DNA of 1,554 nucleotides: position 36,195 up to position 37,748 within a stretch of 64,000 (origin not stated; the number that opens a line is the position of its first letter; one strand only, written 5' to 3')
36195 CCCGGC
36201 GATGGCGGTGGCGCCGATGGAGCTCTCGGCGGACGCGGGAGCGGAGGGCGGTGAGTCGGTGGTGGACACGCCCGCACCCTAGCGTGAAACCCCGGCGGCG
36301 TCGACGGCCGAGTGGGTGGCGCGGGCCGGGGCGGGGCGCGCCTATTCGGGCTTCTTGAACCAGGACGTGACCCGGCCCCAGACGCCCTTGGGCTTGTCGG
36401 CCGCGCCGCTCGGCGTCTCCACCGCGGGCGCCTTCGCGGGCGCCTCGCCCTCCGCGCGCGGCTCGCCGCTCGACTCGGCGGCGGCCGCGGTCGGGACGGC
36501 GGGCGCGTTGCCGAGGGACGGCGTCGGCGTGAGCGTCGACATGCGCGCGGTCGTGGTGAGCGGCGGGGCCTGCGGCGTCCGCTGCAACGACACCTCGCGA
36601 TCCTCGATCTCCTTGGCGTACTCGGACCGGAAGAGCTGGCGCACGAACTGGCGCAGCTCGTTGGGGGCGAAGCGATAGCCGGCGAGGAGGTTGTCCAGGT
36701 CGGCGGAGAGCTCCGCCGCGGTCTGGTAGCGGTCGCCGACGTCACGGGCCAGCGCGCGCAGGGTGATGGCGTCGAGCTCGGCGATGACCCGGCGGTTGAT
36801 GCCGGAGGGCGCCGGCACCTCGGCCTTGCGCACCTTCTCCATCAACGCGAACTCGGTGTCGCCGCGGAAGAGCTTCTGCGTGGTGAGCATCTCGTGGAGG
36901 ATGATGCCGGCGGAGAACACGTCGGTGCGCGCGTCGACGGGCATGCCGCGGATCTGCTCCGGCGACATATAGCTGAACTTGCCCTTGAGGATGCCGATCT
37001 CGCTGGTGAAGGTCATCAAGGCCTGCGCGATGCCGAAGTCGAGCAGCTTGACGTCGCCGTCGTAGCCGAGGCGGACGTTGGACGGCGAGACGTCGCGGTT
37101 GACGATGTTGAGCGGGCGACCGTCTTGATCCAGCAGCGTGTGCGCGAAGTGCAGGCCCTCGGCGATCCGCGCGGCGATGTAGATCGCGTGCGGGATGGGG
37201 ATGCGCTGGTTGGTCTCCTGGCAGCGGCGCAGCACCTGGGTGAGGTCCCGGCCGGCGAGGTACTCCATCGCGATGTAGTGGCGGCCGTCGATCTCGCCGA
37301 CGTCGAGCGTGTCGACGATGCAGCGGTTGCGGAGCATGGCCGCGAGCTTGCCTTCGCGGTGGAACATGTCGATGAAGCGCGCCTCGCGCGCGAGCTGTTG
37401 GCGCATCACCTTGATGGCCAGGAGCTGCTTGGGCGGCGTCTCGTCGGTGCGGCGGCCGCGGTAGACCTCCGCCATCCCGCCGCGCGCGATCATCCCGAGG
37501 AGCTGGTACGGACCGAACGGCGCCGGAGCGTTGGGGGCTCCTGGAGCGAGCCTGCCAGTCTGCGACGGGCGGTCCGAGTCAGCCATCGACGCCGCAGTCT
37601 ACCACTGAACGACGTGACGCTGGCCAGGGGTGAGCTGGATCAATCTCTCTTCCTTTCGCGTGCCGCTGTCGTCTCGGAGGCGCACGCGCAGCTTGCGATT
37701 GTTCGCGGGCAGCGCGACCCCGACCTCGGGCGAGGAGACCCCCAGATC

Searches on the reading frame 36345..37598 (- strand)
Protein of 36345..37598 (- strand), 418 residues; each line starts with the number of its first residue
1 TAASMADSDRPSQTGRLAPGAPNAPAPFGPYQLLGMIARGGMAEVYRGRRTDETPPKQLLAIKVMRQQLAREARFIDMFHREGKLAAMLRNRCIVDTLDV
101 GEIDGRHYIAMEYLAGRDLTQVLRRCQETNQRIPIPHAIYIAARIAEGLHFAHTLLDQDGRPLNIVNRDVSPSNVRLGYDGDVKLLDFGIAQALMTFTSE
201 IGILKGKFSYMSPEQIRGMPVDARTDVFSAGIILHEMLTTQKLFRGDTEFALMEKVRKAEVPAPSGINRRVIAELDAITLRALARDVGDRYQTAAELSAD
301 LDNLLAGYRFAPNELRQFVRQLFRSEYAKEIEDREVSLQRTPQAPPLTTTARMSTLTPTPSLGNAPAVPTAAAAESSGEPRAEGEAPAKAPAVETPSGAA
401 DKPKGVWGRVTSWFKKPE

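Call 45: search_protein_families(library=pfam, proteins=[window:36345-37598:-], max_evalue=0.001)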
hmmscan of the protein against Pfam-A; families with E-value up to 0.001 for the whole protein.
window:36345-37598:- (418 aa): 2 families
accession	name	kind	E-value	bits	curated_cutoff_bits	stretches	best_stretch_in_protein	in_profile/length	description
PF00069.31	Pkinase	-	2.3e-30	106.3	31.7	1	31-259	1-212/263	Protein kinase domain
PF07714.23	PK_Tyr_Ser-Thr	-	7.3e-23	81.6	23.1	1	35-260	5-221/258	Protein tyrosine and serine/threonine kinase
